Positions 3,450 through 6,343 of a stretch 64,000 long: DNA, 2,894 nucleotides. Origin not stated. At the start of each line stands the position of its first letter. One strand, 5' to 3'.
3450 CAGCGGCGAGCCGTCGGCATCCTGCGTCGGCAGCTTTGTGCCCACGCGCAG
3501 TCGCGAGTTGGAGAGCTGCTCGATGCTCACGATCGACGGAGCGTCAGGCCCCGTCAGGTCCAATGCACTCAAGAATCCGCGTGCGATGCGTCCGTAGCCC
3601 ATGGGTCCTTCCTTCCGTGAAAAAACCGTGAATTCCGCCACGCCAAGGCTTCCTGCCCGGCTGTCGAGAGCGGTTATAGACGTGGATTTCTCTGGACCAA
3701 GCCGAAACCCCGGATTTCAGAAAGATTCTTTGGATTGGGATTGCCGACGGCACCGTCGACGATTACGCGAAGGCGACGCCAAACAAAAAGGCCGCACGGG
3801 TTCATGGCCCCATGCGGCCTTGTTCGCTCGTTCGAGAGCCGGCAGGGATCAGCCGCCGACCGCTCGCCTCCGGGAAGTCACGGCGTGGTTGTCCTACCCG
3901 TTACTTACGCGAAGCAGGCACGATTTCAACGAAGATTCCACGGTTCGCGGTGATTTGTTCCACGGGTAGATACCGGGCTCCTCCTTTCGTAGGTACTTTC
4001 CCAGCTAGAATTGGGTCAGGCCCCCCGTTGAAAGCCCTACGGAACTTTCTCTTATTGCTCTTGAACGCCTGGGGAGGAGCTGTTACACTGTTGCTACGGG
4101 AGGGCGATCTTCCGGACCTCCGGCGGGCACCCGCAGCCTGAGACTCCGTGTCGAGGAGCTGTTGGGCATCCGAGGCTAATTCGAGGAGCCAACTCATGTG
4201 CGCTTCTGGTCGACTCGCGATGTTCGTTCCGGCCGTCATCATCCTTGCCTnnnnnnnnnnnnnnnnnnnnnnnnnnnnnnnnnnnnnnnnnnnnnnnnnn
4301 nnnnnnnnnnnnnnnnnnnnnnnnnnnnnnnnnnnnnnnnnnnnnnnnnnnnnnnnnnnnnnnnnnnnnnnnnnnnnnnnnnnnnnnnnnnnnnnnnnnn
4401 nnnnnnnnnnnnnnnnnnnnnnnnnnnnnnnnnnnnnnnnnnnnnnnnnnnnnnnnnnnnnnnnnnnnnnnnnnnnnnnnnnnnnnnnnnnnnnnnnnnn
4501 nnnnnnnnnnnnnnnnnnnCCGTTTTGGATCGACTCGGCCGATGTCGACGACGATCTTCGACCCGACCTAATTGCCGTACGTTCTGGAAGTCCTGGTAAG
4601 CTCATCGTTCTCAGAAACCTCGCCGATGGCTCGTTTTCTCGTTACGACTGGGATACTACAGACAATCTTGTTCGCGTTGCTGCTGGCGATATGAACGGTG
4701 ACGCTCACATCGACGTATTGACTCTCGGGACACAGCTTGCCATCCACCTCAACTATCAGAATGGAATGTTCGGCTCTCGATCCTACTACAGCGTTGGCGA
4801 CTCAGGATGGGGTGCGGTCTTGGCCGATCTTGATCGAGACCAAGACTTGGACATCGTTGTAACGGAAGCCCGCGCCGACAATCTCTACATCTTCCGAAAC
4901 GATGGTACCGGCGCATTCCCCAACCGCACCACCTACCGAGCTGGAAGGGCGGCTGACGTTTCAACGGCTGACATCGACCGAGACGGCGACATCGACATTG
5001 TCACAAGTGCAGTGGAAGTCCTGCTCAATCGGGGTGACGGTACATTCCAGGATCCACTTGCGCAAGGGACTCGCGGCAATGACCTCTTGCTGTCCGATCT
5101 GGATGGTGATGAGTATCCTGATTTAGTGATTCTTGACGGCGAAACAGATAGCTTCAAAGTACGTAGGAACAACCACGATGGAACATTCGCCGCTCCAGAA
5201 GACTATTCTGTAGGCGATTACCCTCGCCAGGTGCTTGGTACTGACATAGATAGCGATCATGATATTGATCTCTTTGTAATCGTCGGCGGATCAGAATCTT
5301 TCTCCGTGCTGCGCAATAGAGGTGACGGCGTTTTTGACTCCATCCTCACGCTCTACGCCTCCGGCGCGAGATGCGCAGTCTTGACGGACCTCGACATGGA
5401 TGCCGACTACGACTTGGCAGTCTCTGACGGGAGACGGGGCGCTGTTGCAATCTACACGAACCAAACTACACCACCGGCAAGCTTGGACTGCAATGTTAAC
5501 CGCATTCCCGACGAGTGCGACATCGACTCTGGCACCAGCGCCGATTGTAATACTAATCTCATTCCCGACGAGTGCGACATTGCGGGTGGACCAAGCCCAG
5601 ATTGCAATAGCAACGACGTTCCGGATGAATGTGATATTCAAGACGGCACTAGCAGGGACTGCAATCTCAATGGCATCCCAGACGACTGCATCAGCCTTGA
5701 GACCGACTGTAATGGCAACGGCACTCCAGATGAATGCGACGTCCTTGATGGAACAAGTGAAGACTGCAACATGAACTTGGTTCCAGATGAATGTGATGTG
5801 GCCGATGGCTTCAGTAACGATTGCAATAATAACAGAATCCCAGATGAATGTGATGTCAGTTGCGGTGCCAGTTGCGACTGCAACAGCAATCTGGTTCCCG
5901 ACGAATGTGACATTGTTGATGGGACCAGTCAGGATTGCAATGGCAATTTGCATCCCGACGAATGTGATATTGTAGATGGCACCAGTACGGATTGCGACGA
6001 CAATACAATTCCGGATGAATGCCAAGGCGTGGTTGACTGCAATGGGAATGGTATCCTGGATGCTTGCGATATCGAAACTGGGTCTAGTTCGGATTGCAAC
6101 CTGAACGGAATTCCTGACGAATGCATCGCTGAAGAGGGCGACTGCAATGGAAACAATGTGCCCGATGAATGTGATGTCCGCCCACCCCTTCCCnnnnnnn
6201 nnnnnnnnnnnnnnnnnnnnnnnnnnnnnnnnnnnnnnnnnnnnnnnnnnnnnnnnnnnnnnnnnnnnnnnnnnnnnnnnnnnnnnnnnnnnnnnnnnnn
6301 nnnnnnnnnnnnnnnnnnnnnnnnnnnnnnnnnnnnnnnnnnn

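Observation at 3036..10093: Giant secreted FG-GAP/Ca-repeat/LamG/dockerin protein gene embedded in the phage packaging-head module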

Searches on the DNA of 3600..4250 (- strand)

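Call 35: search_rna_families(source=window, start=3600, end=4250, threshold=evalue, max_evalue=1)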
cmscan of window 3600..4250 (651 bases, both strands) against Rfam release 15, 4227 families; matches with E-value up to 1: 2.
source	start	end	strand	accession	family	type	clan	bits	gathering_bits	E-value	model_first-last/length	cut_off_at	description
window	3780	3857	-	RF04312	trpB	Cis-reg;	-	26.7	59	0.17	1-107/107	no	trpB ncRNA motif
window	3787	3821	-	RF04201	MIR7510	Gene; miRNA;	-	19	93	0.65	1-79/79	no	MIR7510 microRNA precursor family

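Call 56: build_rna_model(alignment_id=A2)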
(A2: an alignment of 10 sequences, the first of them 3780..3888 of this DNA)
Model R1 built from alignment A2 (10 sequences, 122 columns); structure: RNAalifold consensus.
model positions 110; base pairs 27; branch points 2; effective number of sequences 1.21; information 0.589 bits per position. Calibrated on 0.2 Mb of random sequence (short: E-values are rough).
structure used (alignment columns):
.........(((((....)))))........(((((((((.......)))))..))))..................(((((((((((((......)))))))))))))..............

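Call 57: search_with_rna_model(model_id=R1, sources=[window, L001, L002, L003, L004, L005, L006, L007, L008, L009, L010, L011, L012, L013, L014, L015, L016, L017, L018, L019, L020, L021, L022, L023, L024, L025, L026, L027, L028, L029, L030, L031, L032, L033, L034, L035, L036, L037, L038, L039, L040, L041, L042, L043, L044, L045, L046, L047, L048, L049, L050, L051, L052, L053, L054, L055, L056, L057, L058, L059, L060, L061, L062, L063, L064, L065, L066, L067, L068, L069, L070, L071, L072, L073, L074, L075, L076, L077, L078, L079, L080], max_evalue=0.01)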
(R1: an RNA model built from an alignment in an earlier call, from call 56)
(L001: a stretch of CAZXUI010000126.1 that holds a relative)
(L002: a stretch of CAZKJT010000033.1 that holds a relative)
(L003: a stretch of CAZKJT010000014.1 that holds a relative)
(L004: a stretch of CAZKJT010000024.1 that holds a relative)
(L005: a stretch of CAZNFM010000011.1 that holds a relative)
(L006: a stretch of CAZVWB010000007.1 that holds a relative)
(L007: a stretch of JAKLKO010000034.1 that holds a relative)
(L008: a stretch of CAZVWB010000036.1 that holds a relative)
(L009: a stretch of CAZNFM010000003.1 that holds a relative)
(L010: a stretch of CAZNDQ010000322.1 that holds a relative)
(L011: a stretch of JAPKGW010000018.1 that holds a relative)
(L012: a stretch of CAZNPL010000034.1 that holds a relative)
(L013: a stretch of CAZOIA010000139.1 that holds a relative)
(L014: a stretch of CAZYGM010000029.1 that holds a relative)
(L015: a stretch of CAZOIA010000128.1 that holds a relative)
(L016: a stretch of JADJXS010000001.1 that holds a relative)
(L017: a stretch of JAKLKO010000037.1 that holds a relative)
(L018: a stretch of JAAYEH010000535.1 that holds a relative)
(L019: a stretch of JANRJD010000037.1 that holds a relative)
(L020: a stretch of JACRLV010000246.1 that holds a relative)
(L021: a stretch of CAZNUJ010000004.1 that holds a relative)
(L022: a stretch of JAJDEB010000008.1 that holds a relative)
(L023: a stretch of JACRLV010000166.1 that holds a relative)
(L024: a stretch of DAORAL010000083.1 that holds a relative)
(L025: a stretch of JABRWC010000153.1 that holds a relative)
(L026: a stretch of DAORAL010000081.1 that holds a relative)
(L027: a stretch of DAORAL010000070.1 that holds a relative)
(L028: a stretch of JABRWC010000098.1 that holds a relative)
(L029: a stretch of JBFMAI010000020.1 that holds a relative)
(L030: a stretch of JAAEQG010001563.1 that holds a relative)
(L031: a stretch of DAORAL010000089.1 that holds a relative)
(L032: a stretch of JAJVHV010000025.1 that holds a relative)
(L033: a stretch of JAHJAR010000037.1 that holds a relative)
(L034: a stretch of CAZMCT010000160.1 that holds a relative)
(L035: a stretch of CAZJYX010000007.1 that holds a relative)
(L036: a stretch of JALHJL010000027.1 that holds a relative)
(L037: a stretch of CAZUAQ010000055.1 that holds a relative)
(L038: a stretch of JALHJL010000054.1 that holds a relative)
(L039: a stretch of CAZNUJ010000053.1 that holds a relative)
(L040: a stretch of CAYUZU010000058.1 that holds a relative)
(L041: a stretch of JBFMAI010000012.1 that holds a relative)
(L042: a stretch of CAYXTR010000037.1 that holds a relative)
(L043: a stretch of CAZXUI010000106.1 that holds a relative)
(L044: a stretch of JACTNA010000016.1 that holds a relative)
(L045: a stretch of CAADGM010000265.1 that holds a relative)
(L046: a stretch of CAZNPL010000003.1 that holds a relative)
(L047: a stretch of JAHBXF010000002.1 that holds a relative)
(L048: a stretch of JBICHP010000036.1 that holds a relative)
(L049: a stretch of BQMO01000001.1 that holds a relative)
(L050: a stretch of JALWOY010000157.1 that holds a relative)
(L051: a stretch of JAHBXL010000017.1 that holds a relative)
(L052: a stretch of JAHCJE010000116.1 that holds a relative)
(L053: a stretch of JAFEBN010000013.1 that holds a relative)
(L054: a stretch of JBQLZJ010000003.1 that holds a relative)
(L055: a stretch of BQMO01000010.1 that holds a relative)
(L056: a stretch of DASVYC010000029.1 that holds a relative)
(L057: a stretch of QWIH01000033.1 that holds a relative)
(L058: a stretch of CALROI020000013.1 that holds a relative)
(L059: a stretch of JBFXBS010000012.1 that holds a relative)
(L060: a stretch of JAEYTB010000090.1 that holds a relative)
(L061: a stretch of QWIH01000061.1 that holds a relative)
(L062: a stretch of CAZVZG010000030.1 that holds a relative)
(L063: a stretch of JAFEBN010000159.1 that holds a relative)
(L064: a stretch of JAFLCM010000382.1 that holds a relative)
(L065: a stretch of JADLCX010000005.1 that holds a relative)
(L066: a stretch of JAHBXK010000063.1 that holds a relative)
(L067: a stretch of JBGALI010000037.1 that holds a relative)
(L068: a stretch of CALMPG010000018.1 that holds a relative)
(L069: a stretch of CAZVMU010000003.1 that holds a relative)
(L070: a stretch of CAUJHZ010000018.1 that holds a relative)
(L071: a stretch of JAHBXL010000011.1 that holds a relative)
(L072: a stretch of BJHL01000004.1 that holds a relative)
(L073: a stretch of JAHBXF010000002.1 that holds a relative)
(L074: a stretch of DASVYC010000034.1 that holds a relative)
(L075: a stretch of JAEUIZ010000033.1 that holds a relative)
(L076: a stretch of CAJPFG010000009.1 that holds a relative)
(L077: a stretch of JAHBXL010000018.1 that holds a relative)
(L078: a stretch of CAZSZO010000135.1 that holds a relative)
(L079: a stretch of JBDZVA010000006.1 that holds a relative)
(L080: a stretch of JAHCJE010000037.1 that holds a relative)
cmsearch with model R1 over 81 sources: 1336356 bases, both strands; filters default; matches with E-value up to 0.01: 24.
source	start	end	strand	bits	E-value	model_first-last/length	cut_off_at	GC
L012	12587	12695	+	126.7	1.3e-25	1-110/110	no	0.7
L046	12587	12695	+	126.7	1.3e-25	1-110/110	no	0.7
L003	18027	18135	+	124.9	3.3e-25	1-110/110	no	0.72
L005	14141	14249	+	122.1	1.4e-24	1-110/110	no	0.7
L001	3686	3794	+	116.4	2.6e-23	1-110/110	no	0.71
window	3778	3887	-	113.2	1.4e-22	1-110/110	no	0.67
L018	14149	14260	+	111.4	3.5e-22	1-110/110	no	0.68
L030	15896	16009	+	111.3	3.7e-22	1-110/110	no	0.69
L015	8157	8269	+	103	2.8e-20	1-110/110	no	0.73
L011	14273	14382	+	100.7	9e-20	1-110/110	no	0.62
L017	12568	12676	+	100.2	1.2e-19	1-110/110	no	0.72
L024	6005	6119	+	92.8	5.3e-18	1-110/110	no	0.65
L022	15918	16031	+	90.5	1.7e-17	1-110/110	no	0.67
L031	3698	3812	+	89.4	3.1e-17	1-110/110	no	0.66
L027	3768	3882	+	89.2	3.4e-17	1-110/110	no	0.67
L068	12559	12670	+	78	1.1e-14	1-110/110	no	0.67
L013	13727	13840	+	68.2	1.8e-12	1-110/110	no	0.68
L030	15958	16038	-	37.7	1.2e-05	1-110/110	no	0.72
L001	3741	3819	-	35.8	3.4e-05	1-110/110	no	0.71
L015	8218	8295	-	30.9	0.00042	1-110/110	no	0.64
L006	4119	4199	+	29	0.0011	1-110/110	no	0.69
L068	12618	12697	-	28.4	0.0015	1-110/110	no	0.66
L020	5468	5572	+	25.9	0.0055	1-110/110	no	0.68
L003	18082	18160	-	25.9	0.0055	1-110/110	no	0.73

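Call 87: search_with_rna_model(model_id=R1, sources=[L081, L082, L083, L084, L085, L086, L087, L088, L089, L090, L091, L092, L093, L094, L095, L096, L097, L098, L099, L100, L101, L102, L103, L104, L105, L106, L107, L108, L109, L110, L111, L112, L113, L114, L115, L116, L117, L118, L119, L120, L121, L122, L123, L124, L125, L126, L127, L128, L129, L130, L131, L132, L133, L134, L135, L136, L137, L138, L139, L140, L141, L142, L143, L144, L145, L146, L147, L148, L149, L150, L151, L152, L153, L154, L155, L156, L157, L158, L159, L160, L161, L162, L163, L164, L165], max_evalue=0.001)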
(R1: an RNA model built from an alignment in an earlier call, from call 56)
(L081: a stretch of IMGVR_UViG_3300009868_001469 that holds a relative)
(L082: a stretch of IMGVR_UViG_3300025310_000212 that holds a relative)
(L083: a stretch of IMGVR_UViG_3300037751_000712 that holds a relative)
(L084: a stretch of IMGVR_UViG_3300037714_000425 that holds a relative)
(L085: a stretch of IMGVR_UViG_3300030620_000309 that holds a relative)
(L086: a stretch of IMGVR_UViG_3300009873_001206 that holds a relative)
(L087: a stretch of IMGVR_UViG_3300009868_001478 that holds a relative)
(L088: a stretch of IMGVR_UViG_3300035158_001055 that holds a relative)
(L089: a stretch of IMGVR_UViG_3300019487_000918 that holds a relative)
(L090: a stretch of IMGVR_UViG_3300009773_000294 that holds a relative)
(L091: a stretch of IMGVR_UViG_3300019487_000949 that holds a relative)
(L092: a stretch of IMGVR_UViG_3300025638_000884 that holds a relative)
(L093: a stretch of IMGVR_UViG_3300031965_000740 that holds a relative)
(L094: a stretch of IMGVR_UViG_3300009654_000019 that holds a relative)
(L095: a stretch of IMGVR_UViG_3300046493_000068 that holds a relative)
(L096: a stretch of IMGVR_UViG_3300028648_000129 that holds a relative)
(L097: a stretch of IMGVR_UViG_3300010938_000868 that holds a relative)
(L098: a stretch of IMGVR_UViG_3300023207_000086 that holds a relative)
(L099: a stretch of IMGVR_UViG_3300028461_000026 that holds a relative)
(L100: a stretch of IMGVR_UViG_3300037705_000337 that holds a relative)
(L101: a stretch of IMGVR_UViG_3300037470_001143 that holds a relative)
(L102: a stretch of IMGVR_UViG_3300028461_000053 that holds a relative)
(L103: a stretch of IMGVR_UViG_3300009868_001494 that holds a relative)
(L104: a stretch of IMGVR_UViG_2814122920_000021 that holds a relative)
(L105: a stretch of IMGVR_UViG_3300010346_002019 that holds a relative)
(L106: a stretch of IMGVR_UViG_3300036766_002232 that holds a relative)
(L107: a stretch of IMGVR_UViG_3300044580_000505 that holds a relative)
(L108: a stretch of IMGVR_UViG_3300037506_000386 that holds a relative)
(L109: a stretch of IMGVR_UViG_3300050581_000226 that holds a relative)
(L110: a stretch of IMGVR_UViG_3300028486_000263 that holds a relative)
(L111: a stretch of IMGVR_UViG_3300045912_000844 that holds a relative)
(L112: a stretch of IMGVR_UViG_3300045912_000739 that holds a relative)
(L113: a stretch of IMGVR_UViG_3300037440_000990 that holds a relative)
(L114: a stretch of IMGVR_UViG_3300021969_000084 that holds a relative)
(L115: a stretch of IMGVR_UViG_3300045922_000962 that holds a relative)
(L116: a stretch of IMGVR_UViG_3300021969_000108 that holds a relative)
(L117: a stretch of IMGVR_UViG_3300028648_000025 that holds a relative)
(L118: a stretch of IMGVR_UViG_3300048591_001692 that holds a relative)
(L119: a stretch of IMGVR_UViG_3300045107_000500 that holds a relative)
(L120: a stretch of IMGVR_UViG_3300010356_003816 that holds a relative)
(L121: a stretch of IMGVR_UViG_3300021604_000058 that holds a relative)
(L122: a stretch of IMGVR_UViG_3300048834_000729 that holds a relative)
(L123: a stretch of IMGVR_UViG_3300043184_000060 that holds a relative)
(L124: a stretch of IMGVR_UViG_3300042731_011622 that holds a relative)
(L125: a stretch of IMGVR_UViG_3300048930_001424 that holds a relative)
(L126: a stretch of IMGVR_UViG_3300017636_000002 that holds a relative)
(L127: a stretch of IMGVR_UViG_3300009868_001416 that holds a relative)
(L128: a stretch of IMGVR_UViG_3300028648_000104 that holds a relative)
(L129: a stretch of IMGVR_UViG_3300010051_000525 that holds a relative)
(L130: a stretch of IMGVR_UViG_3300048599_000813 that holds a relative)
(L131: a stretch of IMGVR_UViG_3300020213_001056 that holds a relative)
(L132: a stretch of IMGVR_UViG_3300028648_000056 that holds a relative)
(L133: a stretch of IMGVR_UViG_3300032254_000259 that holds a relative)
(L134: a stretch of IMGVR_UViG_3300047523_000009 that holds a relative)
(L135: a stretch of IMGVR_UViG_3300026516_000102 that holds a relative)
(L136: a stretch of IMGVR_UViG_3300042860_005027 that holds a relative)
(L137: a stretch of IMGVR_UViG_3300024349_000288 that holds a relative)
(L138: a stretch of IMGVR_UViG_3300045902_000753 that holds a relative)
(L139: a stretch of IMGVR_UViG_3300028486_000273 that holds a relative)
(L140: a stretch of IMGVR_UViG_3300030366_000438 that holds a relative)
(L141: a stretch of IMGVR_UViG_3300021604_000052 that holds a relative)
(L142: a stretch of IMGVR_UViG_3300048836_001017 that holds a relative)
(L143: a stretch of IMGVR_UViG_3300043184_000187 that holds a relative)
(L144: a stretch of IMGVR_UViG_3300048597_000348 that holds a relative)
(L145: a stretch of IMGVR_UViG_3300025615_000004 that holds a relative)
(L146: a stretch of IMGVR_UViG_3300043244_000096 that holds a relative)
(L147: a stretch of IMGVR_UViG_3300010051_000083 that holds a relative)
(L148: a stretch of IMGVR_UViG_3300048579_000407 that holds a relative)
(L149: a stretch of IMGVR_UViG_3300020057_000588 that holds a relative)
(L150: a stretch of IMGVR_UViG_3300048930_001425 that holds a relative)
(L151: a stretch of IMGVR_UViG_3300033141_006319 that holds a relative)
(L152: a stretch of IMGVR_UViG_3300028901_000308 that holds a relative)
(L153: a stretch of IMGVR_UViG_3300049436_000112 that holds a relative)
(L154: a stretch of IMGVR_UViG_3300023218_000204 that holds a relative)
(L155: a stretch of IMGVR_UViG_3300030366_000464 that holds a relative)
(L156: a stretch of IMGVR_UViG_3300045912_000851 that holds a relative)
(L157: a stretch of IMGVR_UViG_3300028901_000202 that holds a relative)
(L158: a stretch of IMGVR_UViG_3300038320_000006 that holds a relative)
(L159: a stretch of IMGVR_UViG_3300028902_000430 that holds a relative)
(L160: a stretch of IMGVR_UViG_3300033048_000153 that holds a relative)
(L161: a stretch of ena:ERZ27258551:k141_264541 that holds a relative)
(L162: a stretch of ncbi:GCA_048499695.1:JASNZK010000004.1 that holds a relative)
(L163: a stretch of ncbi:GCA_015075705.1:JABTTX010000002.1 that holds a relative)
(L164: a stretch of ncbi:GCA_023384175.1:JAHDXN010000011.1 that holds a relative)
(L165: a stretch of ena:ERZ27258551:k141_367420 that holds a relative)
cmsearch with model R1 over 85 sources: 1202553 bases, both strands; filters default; matches with E-value up to 0.001: 15.
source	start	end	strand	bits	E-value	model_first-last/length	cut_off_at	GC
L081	7845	7953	+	123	7.8e-25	1-110/110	no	0.72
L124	13814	13924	+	117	1.8e-23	1-110/110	no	0.71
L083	8138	8249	+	113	1.4e-22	1-110/110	no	0.69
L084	7773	7884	+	113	1.4e-22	1-110/110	no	0.69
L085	12587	12698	+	113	1.4e-22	1-110/110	no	0.69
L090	12964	13075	+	111.4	3.1e-22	1-110/110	no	0.68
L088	11028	11139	+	107.9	2e-21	1-110/110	no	0.7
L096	3432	3545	+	87.5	7.5e-17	1-110/110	no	0.66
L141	12565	12676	+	78.2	9.1e-15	1-110/110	no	0.65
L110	4571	4683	+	74.8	5.2e-14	1-110/110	no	0.68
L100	7869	8013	+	73.7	9.1e-14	1-110/110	no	0.66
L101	3210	3354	+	73.7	9.1e-14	1-110/110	no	0.66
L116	12564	12675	+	64.3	1.2e-11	1-110/110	no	0.66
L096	3493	3574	-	33.7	8.9e-05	1-110/110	no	0.65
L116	12620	12702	-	29.3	0.00088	1-110/110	no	0.66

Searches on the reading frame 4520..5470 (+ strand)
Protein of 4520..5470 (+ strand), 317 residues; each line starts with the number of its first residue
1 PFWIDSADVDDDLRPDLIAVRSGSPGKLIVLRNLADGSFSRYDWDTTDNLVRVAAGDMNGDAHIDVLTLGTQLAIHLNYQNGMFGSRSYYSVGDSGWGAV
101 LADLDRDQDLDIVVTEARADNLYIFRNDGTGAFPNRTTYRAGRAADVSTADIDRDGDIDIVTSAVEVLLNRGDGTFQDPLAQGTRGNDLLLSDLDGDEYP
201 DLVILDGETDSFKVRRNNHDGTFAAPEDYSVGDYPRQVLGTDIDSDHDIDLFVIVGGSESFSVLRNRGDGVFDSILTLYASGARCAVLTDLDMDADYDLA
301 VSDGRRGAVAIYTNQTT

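Call 90: search_protein_families(library=pfam, proteins=[window:4520-5470:+], max_evalue=0.01)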
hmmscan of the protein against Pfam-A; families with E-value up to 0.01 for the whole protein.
window:4520-5470:+ (317 aa): 2 families
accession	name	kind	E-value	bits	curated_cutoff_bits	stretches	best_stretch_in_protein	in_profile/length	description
PF13517.12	FG-GAP_3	-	9.5e-33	113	26.9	6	103-161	1-60/61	FG-GAP-like repeat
PF01839.29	FG-GAP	-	1.7e-05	25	22.1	0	96-131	2-32/37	FG-GAP repeat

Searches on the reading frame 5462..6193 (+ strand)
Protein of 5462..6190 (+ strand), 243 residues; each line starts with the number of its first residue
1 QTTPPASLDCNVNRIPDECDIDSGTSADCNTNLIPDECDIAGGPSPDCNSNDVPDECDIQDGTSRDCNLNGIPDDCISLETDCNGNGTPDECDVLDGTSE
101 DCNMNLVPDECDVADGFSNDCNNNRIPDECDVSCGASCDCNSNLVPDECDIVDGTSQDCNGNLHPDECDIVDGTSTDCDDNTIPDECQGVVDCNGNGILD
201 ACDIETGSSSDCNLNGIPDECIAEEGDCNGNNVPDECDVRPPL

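Call 40: search_protein_families(library=pfam, proteins=[window:5462-6190:+], max_evalue=1)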
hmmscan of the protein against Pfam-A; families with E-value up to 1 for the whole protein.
window:5462-6190:+ (243 aa): 2 families
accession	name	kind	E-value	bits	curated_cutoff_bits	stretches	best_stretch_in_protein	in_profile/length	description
PF07687.19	M20_dimer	-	0.0012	19.2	21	0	171-194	61-81/107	Peptidase dimerisation domain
PF22781.2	Sde2_N_Ubi_vert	-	0.15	12.8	27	0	154-198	12-56/75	Vertebrate Splicing regulator sde2, N-terminal ubiquitin domain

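Call 58: predict_structure(alignment_id=A4)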
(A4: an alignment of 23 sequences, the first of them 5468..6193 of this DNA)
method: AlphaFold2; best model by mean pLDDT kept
length: 242 residues; sequences in the alignment: 23
mean_pLDDT: 80.5   pTM: 0.59
mean pLDDT of the five models: 80.5, 75.9, 72.1, 47.5, 42.5
residues with pLDDT >= 90: 13; 70-90: 197; 50-70: 27; < 50: 5
segments of 3 or more residues with pLDDT < 50: 1-3
pLDDT, mean of each block of 10 residues (from residue 1): 64 79 81 78 79 83 81 73 83 89 87 87 84 83 89 90 89 88 81 82 84 79 64 62 45
secondary structure, 60 per line:
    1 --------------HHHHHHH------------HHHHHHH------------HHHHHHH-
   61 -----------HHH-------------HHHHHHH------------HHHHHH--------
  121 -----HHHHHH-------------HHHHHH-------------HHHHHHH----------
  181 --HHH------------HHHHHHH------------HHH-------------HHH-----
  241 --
elements in order: H15-21 H34-40 H53-59 H88-94 H107-112 H126-131 H145-150 H164-170 H198-204

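Call 60: fold_search(model_id=the predicted structure, library=pdb)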
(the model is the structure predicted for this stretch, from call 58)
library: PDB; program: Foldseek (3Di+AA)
matches with E <= 10: 1; with E <= 0.001: 0
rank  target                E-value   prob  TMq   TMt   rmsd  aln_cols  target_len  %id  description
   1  3fby_A                7.5e-01  0.06  0.15  0.09  21.3       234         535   20  The crystal structure of the signature domain of cartilage oligomeric matrix protein. (released 2009-06-23)
